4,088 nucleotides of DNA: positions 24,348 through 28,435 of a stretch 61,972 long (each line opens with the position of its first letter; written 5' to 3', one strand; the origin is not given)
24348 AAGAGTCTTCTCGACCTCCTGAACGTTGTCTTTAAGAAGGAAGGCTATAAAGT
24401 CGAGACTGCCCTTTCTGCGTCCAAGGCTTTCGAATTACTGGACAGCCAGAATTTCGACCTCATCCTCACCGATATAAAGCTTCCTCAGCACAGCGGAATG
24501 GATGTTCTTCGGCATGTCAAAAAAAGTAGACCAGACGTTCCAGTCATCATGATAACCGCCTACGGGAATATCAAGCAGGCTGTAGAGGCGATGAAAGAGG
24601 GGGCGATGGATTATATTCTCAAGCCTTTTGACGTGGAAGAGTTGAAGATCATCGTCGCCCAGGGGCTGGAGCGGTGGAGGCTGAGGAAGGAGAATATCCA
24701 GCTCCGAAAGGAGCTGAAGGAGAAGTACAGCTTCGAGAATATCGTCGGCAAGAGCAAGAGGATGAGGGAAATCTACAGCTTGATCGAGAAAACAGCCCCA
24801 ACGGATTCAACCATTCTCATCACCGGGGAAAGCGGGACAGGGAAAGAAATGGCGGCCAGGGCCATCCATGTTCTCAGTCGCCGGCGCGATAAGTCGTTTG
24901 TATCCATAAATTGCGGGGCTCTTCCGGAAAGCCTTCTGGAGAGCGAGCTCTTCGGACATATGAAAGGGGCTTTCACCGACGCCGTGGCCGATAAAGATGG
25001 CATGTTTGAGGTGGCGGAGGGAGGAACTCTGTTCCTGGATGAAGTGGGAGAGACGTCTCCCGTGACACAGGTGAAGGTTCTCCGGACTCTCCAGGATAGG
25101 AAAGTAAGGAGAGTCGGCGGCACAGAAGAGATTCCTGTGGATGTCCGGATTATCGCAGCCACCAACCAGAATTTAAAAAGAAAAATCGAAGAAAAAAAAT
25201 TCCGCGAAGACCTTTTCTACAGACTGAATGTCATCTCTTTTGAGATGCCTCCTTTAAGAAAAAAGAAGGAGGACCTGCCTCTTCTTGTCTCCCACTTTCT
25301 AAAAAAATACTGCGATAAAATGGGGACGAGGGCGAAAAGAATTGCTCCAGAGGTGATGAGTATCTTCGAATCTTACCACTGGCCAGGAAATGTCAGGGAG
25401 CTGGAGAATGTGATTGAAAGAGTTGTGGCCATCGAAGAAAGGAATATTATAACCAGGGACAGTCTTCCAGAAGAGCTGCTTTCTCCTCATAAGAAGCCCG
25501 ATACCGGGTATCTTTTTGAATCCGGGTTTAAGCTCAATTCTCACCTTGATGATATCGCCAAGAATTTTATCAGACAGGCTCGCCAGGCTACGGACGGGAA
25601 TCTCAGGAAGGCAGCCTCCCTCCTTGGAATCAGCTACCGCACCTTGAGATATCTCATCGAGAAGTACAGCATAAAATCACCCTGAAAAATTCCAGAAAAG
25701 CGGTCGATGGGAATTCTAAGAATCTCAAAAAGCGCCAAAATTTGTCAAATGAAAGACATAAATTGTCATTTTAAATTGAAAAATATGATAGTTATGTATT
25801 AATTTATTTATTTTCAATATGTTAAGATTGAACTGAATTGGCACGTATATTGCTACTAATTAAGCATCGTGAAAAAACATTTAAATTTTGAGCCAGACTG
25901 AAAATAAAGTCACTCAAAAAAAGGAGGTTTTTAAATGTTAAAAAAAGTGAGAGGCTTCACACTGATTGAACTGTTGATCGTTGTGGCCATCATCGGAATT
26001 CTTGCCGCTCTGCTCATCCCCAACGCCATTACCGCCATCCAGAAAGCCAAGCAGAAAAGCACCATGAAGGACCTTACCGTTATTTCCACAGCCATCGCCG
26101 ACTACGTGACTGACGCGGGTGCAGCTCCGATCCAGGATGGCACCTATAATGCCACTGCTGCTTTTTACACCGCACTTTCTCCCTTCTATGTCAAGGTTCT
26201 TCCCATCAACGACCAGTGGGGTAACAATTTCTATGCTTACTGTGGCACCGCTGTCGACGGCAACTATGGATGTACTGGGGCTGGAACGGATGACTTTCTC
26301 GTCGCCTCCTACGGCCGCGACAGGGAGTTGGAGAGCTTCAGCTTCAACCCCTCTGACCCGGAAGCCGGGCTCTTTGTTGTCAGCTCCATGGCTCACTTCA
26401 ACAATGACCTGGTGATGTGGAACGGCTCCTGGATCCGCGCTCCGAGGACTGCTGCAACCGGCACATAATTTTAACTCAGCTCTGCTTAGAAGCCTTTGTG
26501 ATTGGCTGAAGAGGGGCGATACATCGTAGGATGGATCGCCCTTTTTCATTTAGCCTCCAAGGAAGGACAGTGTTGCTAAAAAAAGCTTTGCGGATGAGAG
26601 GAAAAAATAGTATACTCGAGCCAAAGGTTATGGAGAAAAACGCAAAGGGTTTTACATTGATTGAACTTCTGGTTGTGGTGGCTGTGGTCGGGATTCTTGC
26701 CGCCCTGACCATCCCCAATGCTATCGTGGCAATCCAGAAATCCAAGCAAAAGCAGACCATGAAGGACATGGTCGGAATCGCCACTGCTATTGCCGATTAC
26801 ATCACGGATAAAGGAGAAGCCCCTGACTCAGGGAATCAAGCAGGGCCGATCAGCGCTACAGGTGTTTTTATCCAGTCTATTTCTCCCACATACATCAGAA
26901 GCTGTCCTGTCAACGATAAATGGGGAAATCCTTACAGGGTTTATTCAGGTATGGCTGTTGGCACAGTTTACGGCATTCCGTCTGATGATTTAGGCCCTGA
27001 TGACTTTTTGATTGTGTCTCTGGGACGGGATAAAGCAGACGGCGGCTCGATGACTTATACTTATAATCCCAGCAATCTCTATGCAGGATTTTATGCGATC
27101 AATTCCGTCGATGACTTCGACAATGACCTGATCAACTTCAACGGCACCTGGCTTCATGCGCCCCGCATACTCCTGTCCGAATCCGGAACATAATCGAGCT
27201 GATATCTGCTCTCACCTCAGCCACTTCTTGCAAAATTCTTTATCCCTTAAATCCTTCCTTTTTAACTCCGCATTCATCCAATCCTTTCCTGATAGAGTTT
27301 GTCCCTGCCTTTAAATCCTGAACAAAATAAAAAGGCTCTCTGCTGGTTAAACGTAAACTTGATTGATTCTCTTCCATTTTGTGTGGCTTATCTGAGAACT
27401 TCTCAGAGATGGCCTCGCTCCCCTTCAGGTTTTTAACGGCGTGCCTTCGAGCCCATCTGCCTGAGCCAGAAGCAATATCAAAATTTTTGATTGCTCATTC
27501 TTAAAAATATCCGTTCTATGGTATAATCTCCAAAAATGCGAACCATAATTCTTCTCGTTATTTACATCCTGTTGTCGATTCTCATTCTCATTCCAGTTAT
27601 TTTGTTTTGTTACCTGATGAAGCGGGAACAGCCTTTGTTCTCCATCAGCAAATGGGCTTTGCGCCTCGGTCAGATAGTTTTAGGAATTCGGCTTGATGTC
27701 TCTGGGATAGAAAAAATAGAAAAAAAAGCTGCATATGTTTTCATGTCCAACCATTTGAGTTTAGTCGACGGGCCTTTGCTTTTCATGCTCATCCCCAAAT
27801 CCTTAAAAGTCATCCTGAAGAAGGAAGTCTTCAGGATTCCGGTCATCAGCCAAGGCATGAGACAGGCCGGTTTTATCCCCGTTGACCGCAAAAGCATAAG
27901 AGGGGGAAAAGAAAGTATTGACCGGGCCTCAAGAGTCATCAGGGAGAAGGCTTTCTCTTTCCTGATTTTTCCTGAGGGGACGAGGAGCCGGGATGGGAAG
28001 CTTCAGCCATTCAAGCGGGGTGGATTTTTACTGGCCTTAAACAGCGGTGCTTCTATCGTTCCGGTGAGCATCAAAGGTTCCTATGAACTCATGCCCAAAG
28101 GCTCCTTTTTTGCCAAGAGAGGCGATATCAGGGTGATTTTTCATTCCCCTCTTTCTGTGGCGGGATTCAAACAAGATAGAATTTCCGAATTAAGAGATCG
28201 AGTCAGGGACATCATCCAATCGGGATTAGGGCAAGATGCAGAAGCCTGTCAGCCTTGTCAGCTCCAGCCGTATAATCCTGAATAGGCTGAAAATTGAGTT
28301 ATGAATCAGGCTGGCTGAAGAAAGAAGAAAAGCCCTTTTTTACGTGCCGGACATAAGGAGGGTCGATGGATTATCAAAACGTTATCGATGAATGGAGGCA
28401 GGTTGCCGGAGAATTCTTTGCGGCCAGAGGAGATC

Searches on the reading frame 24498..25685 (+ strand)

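Call 31: search_protein_families(library=pfam, proteins=[window:24498-25685:+], max_evalue=0.00001)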
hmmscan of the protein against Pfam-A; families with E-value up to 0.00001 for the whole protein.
window:24498-25685:+ (395 aa): 6 families
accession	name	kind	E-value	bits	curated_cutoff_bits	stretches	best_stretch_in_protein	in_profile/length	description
PF00158.32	Sigma54_activat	-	2e-70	236.3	20.2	1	82-247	1-166/168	Sigma-54 interaction domain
PF25601.1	AAA_lid_14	-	5e-27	94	27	1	254-333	1-80/87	AAA+ ATPase lid domain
PF14532.12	Sigma54_activ_2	-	1.9e-19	70.7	25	1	83-253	1-138/138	Sigma-54 interaction domain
PF00072.30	Response_reg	-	1.5e-11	44.9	30.2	1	2-52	59-109/111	Response regulator receiver domain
PF07728.20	AAA_5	-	4.1e-10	40.2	22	1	106-226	2-125/139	AAA domain (dynein-related subfamily)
PF02954.25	HTH_8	-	4.6e-08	33.1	22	1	352-390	4-42/42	Bacterial regulatory protein, Fis family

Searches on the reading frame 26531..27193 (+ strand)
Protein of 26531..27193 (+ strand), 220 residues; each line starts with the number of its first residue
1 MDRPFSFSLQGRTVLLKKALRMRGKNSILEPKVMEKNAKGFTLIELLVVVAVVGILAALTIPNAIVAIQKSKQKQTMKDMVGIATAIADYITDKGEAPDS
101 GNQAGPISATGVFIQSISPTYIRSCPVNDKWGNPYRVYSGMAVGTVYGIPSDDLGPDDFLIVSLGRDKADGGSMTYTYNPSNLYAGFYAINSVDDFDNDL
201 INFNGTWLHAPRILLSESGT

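Call 31: search_protein_families(library=pfam, proteins=[window:26531-27193:+], max_evalue=0.00001)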
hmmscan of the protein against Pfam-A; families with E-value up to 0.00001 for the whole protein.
window:26531-27193:+ (220 aa): 1 family
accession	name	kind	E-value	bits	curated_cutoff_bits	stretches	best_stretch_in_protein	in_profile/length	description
PF07963.17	N_methyl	-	2.2e-08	33.7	21.2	1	36-59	2-25/27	Prokaryotic N-terminal methylation motif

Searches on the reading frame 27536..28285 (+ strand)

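Call 30: search_protein_families(library=pfam, proteins=[window:27536-28285:+], max_evalue=0.00001)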
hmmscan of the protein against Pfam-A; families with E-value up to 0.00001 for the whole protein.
window:27536-28285:+ (249 aa): 1 family
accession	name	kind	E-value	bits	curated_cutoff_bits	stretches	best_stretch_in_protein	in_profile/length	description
PF01553.26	Acyltransferase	-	1e-30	106.7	23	1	52-180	1-132/132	Acyltransferase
